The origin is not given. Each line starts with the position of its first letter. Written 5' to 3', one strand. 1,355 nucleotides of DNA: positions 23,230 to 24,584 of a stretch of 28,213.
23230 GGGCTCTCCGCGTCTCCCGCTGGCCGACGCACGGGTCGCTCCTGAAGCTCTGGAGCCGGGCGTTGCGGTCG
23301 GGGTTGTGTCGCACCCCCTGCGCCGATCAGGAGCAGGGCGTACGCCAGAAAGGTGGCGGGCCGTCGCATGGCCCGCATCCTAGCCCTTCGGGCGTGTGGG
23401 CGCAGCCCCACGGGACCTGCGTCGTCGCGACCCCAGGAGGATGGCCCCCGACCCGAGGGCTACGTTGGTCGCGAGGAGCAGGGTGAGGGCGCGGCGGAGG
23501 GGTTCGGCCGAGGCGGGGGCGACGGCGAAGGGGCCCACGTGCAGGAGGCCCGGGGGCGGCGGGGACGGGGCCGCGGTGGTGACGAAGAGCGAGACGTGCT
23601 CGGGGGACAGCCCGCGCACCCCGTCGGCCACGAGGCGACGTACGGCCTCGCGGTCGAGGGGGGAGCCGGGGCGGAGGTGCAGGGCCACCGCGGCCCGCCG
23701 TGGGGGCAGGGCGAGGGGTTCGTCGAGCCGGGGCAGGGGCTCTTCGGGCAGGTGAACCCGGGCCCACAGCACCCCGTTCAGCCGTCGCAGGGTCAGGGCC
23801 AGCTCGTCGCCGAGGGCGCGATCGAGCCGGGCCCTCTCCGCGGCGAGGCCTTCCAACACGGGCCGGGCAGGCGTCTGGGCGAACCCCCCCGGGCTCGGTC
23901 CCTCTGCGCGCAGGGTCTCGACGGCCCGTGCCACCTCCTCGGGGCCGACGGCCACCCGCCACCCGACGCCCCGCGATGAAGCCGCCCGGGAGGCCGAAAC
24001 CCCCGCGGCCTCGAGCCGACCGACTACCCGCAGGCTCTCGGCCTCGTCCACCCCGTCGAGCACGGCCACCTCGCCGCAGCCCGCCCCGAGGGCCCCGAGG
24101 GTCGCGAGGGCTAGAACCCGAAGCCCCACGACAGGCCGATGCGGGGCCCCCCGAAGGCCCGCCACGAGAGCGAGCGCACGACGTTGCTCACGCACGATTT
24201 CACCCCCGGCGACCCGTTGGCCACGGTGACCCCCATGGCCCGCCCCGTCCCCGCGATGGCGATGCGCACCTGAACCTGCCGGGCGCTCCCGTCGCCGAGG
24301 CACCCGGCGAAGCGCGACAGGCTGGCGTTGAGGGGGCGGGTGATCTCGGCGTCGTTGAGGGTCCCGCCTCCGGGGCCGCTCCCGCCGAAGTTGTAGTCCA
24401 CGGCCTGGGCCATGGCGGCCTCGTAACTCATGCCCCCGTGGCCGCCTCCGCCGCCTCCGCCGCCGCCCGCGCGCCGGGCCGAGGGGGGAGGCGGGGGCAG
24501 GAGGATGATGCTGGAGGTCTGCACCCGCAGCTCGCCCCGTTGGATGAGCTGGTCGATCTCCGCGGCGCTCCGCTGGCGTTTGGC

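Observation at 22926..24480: Paralogous two-Cys ~65-aa domain shared by the pseudokinase periplasmic tail and the small secreted protein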

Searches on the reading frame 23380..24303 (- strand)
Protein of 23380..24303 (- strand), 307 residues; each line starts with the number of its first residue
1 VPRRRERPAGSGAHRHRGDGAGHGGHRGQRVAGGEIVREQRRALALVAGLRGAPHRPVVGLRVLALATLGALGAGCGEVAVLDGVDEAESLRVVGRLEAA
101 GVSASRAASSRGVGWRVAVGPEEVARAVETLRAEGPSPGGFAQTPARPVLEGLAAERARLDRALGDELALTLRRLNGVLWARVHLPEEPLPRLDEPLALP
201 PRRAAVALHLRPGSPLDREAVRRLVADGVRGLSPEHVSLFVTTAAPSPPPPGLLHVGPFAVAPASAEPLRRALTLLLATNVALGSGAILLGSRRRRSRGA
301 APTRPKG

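Call 4: search_protein_families(library=ncbifam, proteins=[window:23380-24303:-], max_evalue=0.1)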
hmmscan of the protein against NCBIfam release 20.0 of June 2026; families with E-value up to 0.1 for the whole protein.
window:23380-24303:- (307 aa): 3 families
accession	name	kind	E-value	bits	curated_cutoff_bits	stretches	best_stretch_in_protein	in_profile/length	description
TIGR02544.1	III_secr_YscJ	equivalog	2e-19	70.1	161.95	1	62-245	3-189/193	type III secretion system inner membrane ring lipoprotein SctJ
NF011852.0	PRK15324.1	equivalog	1.9e-07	30.8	261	1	70-185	12-130/252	EscJ/YscJ/HrcJ family type III secretion inner membrane ring protein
TIGR00206.1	fliF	equivalog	0.0012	17.9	129.75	1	159-239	131-212/555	flagellar basal-body MS-ring/collar protein FliF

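Call 5: search_protein_families(library=pfam, proteins=[window:23380-24303:-], max_evalue=0.1)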
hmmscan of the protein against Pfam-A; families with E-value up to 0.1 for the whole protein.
window:23380-24303:- (307 aa): 2 families
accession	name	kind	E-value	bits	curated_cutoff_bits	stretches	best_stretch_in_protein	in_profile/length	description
PF01514.23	YscJ_FliF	-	5.4e-10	39.9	24.4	1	82-239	10-169/179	Secretory protein of YscJ/FliF family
PF05036.18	SPOR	-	0.045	14.5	21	0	86-138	14-72/76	SPOR domain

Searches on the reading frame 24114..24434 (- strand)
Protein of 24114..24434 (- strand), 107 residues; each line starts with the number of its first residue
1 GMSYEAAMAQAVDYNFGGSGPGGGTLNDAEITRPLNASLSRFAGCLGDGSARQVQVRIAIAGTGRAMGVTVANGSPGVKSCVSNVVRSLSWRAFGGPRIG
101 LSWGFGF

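Call 8: search_protein_families(library=ncbifam, proteins=[window:24114-24434:-], max_evalue=10)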
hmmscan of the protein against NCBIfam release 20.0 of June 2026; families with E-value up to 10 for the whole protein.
seq(107 aa): 1 family
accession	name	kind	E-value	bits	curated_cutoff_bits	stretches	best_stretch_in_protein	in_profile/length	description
NF033768.1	myxo_SS_tail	domain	0.067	13.3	40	1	53-94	34-78/92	AgmX/PglI C-terminal domain-containing protein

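Call 9: search_protein_families(library=pfam, proteins=[window:24114-24434:-], max_evalue=10)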
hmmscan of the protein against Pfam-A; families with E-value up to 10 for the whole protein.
seq(107 aa): 0 families

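Call 19: search_protein_families(library=ncbifam, alignment_id=A1, max_evalue=1)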
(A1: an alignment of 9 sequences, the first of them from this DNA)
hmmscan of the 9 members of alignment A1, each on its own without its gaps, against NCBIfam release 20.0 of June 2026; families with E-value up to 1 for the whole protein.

A. member 1, seq(105 aa): 1 family
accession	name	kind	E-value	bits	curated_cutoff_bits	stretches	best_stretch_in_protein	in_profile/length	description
NF033768.1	myxo_SS_tail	domain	0.064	13.4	40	1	51-92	34-78/92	AgmX/PglI C-terminal domain-containing protein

B. families by the number of members that match (of 9 scanned): 4 families
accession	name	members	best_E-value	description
NF033768.1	myxo_SS_tail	4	1.3e-05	AgmX/PglI C-terminal domain-containing protein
NF033760.1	gliding_GltG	1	0.012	adventurous gliding motility protein GltG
TIGR01352.1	tonB_Cterm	1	0.02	TonB family protein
NF047438.1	polymyxin_MCR12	1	0.085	MCR-12 family phosphoethanolamine--lipid A transferase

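Call 30: predict_structure(alignment_id=A1)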
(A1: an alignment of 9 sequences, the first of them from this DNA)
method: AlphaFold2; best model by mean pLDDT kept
length: 105 residues; sequences in the alignment: 9
mean_pLDDT: 84.8   pTM: 0.77
mean pLDDT of the five models: 84.8, 83.8, 81.3, 78.7, 77.0
residues with pLDDT >= 90: 53; 70-90: 39; 50-70: 8; < 50: 5
segments of 3 or more residues with pLDDT < 50: 13-17
pLDDT, mean of each block of 10 residues (from residue 1): 82 49 84 94 83 92 92 91 95 86 86
secondary structure, 60 per line:
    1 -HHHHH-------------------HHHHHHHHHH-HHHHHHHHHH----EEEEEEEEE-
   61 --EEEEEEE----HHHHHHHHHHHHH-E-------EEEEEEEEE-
elements in order: H2-6 H26-35 H37-46 E51-59 E63-69 H74-86 E96-104

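Call 36: fold_search(model_id=the predicted structure, library=pdb)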
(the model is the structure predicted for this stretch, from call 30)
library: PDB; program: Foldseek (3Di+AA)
matches with E <= 10: 528; with E <= 0.001: 0
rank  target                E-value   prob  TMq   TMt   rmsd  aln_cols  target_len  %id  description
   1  8rd6_MODEL_1_A        2.8e-03  1.00  0.43  0.49   2.7        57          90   26  the C-terminal domain of TonB protein from Salmonella enterica. (released 2024-01-17)
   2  2x9a_B                3.7e-03  0.99  0.41  0.47   5.0        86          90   14  crystal structure of g3p from phage IF1 in complex with its coreceptor, the C-terminal domain of TolA (released 2010-12-01)
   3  6sly_MODEL_1_A        3.7e-03  0.96  0.37  0.36   8.3       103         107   12  NMR solution structure of Helicobacter pylori TonB-CTD (residues 179-285) (released 2020-03-25)
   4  2m2k_MODEL_1_A        5.4e-03  0.91  0.43  0.37  13.9       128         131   15  The structure of HasB CTD (released 2013-04-10)
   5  1u07_A                5.8e-03  0.99  0.39  0.44   3.5        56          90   23  Crystal Structure of the 92-residue C-term. part of TonB with significant structural changes compared to shorter fragm (released 2004-11-30)
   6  2gsk_B                6.2e-03  0.99  0.39  0.48   3.6        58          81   22  Structure of the BtuB:TonB Complex (released 2006-06-13)
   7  1s62_MODEL_1_A        7.6e-03  0.96  0.41  0.42   6.1        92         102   13  Solution structure of the Escherichia coli TolA C-terminal domain (released 2005-02-15)
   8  1u07_B                9.2e-03  0.99  0.40  0.46   3.1        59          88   22  Crystal Structure of the 92-residue C-term. part of TonB with significant structural changes compared to shorter fragm (released 2004-11-30)
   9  9dc4_T                9.2e-03  0.99  0.42  0.49   3.7        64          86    9  Transferrin Binding Protein A in complex with transferrin binding protein B, transferrin and globular domain of TonB (released 2026-03-04)
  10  1xx3_MODEL_1_A        1.3e-02  1.00  0.46  0.53   1.8        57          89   23  Solution Structure of Escherichia coli TonB-CTD (released 2005-02-15)
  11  7zc8_B                1.7e-02  0.82  0.34  0.39   4.1        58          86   24  Crystal structure of the C-terminal domain of FusB, a TonB homologue (released 2022-08-17)
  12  3qdr_A                1.9e-02  0.89  0.37  0.41   6.1        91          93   10  Structural characterization of the interaction of colicin A, colicin N, and TolB with the TolAIII translocon (released 2012-01-25)
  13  4g7x_B                1.9e-02  0.69  0.34  0.34   8.7        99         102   15  Crystal structure of a complex between the CTXphi pIII N-terminal domain and the Vibrio cholerae TolA C-terminal domai (released 2012-08-29)
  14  4qe0_B                2.0e-02  0.92  0.49  0.34   8.1       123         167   10  Crystal structure of a DUF5043 family protein (BACUNI_01052) from Bacteroides uniformis ATCC 8492 at 1.85 A resolution (released 2014-07-09)
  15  7zc8_A                2.3e-02  0.96  0.38  0.45   3.5        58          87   24  Crystal structure of the C-terminal domain of FusB, a TonB homologue (released 2022-08-17)
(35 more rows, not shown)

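Call 46: search_protein_families(library=ncbifam, alignment_id=A4, max_evalue=0.01)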
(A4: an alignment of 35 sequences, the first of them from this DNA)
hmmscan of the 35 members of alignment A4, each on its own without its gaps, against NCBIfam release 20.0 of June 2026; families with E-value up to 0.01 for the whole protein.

A. member 1, seq(105 aa): 0 families

B. families by the number of members that match (of 35 scanned): 5 families
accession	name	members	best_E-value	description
NF033768.1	myxo_SS_tail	25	2.6e-10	AgmX/PglI C-terminal domain-containing protein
NF033760.1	gliding_GltG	16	1.9e-05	adventurous gliding motility protein GltG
NF033761.1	gliding_GltJ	6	3.7e-07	adventurous gliding motility protein GltJ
TIGR02794.1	tolA_full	2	0.0017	cell envelope integrity protein TolA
TIGR01352.1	tonB_Cterm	1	0.0099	TonB family protein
